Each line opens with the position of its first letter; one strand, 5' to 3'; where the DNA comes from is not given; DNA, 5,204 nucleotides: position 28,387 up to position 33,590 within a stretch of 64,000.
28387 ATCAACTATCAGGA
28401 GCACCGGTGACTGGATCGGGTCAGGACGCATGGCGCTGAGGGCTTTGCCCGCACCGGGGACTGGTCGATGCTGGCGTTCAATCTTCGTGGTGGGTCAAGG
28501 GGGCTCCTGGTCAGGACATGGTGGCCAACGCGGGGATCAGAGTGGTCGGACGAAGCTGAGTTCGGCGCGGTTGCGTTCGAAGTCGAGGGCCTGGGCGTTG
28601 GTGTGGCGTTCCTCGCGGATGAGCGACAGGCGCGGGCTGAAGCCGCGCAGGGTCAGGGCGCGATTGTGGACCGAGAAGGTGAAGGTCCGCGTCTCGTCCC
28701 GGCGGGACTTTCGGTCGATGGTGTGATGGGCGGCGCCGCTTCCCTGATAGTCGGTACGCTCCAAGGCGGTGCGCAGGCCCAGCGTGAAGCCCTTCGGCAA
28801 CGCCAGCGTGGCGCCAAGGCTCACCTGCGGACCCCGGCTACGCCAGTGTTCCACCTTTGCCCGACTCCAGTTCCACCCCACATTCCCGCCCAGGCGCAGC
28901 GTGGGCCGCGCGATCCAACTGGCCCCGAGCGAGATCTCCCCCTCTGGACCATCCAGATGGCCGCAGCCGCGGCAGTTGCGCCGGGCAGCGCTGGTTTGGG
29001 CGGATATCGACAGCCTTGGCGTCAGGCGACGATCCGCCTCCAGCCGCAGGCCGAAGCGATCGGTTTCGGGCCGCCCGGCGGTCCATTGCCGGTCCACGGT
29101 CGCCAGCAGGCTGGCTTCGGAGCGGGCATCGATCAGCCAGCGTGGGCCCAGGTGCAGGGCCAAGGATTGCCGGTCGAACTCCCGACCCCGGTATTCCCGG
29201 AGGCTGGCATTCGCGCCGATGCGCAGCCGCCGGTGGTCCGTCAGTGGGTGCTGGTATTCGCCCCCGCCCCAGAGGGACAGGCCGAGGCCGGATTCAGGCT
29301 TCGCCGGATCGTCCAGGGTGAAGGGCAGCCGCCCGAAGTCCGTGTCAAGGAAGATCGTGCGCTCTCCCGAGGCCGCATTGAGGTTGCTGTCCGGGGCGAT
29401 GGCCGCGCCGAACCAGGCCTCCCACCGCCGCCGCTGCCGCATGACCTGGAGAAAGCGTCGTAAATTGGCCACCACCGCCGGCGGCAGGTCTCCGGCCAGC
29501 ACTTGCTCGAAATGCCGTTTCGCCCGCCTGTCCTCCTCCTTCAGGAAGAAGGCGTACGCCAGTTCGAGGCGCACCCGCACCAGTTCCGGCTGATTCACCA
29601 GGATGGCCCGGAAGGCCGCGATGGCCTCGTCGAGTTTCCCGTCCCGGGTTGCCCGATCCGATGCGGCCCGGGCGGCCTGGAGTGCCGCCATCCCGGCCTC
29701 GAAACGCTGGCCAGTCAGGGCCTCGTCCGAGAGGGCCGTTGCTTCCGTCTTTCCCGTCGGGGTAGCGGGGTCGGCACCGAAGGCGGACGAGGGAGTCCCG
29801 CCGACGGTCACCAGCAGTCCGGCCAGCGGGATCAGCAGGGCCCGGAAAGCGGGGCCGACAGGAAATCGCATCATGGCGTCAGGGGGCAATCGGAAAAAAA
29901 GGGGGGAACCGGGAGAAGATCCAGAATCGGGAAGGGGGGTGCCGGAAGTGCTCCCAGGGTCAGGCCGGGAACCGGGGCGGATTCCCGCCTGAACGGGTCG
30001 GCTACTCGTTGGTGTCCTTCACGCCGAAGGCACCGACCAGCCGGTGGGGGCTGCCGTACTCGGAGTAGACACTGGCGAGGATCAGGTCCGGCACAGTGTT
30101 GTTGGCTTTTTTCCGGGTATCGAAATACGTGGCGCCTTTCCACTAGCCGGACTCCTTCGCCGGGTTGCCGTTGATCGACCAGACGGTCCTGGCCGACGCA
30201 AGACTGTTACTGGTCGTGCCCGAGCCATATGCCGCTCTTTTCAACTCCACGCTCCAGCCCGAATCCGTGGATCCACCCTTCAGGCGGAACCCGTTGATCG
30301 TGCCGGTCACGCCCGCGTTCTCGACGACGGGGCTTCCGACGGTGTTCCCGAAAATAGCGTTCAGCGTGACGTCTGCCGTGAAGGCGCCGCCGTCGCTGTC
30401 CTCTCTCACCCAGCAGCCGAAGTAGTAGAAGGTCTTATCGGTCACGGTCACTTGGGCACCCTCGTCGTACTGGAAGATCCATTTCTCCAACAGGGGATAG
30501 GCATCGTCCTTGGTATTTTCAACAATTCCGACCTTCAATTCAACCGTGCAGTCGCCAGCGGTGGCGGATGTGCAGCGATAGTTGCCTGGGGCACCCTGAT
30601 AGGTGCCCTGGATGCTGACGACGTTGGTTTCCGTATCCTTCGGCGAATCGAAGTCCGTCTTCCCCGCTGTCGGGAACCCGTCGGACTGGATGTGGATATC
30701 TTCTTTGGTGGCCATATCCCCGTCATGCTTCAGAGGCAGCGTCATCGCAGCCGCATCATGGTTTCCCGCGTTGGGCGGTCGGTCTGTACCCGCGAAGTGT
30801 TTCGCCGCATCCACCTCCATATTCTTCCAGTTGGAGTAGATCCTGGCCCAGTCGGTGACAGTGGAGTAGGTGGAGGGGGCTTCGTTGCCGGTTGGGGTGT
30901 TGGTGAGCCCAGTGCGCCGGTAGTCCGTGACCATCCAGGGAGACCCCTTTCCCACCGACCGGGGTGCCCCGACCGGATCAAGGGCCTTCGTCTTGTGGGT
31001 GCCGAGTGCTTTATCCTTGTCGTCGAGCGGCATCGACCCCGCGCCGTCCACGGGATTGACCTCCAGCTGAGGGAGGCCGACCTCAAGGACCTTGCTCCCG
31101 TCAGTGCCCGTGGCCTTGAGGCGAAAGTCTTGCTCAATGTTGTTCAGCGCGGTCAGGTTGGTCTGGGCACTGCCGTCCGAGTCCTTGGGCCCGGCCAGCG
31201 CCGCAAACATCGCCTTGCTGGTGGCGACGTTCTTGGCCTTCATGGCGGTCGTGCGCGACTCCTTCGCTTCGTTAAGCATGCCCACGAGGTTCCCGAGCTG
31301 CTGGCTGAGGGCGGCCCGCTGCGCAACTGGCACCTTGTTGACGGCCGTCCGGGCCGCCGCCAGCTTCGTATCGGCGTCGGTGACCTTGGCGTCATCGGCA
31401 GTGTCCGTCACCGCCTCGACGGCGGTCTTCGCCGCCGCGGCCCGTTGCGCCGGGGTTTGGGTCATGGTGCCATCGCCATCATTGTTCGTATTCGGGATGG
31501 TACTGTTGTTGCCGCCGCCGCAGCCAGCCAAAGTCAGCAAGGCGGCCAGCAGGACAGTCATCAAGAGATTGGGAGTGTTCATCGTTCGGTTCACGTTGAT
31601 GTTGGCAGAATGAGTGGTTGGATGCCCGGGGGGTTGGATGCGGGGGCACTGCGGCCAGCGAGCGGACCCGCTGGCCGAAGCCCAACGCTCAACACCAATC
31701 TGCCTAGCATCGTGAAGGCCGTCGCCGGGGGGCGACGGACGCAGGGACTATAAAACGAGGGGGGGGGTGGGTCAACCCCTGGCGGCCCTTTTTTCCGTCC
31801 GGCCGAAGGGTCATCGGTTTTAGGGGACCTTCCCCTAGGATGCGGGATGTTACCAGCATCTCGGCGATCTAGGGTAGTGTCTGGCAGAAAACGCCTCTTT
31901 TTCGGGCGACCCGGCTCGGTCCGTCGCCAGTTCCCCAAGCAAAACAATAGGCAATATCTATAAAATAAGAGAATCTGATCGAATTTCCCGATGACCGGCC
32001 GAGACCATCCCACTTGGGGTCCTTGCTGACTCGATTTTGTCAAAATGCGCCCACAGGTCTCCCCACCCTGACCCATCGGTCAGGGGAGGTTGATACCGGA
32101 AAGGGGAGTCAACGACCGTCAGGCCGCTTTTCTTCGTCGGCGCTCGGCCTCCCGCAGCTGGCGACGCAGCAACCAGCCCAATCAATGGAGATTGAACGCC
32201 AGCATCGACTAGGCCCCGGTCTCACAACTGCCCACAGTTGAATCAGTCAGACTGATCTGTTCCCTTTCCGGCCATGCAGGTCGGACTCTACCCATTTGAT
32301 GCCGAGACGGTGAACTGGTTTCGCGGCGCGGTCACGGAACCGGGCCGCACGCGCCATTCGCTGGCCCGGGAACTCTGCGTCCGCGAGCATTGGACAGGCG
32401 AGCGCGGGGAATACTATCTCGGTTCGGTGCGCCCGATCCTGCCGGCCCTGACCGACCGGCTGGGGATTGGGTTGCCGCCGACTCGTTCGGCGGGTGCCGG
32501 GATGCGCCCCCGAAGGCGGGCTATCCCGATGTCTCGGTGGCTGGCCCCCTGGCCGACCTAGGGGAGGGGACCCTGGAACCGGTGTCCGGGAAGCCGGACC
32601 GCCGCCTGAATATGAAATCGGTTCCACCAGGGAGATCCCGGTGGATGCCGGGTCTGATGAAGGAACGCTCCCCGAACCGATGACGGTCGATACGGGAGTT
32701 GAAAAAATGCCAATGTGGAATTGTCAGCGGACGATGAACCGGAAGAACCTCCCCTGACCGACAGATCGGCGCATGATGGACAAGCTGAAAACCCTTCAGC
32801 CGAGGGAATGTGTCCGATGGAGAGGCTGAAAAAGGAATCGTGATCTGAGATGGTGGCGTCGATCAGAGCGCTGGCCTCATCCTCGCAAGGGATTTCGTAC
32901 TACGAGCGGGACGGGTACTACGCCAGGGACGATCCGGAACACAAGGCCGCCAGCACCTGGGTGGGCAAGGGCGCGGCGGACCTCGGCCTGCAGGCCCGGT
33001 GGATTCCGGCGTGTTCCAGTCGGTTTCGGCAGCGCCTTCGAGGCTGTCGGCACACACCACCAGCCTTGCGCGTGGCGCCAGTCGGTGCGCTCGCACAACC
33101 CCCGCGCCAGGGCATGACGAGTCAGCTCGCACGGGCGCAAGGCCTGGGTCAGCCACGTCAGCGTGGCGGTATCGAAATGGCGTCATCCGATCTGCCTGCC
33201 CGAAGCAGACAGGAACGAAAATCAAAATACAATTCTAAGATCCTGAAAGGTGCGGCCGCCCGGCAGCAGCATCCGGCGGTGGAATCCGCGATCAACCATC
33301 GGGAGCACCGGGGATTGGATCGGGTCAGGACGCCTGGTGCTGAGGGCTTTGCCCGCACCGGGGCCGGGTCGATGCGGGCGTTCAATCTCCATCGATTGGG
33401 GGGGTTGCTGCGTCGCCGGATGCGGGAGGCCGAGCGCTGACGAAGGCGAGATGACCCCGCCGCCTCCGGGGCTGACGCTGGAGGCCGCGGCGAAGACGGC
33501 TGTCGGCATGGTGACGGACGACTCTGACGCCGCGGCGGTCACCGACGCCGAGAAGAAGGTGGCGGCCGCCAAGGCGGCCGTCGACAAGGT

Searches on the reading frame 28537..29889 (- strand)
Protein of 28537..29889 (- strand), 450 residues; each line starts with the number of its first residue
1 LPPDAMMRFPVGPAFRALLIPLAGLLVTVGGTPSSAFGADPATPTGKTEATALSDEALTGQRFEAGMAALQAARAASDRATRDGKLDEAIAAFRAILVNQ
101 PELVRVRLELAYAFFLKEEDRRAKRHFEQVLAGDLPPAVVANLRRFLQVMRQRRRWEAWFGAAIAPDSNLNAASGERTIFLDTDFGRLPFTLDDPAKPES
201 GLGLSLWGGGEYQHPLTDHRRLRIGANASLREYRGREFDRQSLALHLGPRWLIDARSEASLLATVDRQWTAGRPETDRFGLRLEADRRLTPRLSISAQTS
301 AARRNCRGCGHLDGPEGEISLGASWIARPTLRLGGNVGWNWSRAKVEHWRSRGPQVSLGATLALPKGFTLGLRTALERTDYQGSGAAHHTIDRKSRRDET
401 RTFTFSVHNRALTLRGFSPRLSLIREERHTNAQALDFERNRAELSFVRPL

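Call 17: search_protein_families(library=pfam, proteins=[window:28537-29889:-], max_evalue=0.1)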
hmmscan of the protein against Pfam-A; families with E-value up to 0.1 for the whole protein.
window:28537-29889:- (450 aa): 4 families
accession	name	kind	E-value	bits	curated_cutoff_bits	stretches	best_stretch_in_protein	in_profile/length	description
PF04575.19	SlipAM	-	9.7e-21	75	22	1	156-447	1-285/288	Surface lipoprotein assembly modifier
PF24575.1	TPR_Slam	-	9.1e-08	32.9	35.2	1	78-127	55-104/104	Surface lipoprotein assembly modifier, N-terminal TPR repeats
PF20841.2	NtrZ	-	0.03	15.1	27.7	0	317-345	27-55/78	NtrZ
PF14559.12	TPR_19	-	0.044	14.6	25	1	82-138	3-59/68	Tetratricopeptide repeat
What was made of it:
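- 28537..29889 (-): Slam (surface lipoprotein assembly modifier) outer-membrane protein, the presumed exporter for the family. call 17
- On Slam-dependent surface lipoprotein (TbpB/fHbp-like): The gene at 28537-29889 matches PF04575 SlipAM (1e-20) and lies inside the cluster (call 17).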

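Call 18: search_protein_families(library=ncbifam, proteins=[window:28537-29889:-], max_evalue=0.1)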
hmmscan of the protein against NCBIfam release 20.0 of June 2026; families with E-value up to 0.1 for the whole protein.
window:28537-29889:- (450 aa): 4 families
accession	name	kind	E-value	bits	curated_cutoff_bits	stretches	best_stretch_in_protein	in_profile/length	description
TIGR03014.2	EpsL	equivalog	0.0017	17.5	275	1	289-445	228-380/385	XrtB/PEP-CTERM-associated polysaccharide biosynthesis outer membrane protein EpsL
NF052415.1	T3SS_chap_SctY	equivalog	0.014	15.9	70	1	83-135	19-71/106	type III secretion apparatus assembly chaperone SctY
TIGR03016.1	pepcterm_hypo_1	hypoth_equivalog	0.029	13.3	90.85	0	377-444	404-471/477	TIGR03016 family PEP-CTERM system-associated outer membrane protein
NF008756.0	PRK11788.1-4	equivalog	0.054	12.5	474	1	78-165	188-277/389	lipopolysaccharide assembly protein LapB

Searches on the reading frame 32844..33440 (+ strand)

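Call 17: search_protein_families(library=pfam, proteins=[window:32850-33440:+], max_evalue=0.1)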
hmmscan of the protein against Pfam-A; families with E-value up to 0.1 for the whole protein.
window:32850-33440:+ (196 aa): 1 family
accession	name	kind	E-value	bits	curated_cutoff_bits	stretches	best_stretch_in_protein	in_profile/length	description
PF08751.17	TrwC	-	0.0011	19.1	25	1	12-66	2-55/286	TrwC relaxase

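Call 48: search_protein_families(library=ncbifam, proteins=[window:32844-33437:+], max_evalue=0.1)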
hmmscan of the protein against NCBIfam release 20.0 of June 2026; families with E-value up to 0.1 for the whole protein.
window:32844-33437:+ (198 aa): 6 families
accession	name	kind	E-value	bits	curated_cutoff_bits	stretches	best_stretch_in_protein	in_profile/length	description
NF033593.1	transpos_ISNCY_1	equivalog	1.6e-08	33.7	325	1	136-186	392-443/444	ISNCY family transposase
NF041492.1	MobF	equivalog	9.9e-05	22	100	1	5-52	2-56/299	MobF family relaxase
TIGR02760.1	TraI_TIGR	equivalog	0.00051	17.6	929.85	1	6-51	3-48/1960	conjugative transfer relaxase/helicase TraI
TIGR02686.1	relax_trwC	domain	0.0011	18.6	145.5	1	18-51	3-36/286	conjugative relaxase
NF010263.0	PRK13709.1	equivalog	0.02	12.1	2212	1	6-51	3-45/1752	conjugative transfer relaxase/helicase TraI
TIGR04224.1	ser_adhes_Nterm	equivalog_domain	0.021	14.9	25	1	107-139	8-40/50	accessory Sec-dependent serine-rich glycoprotein adhesin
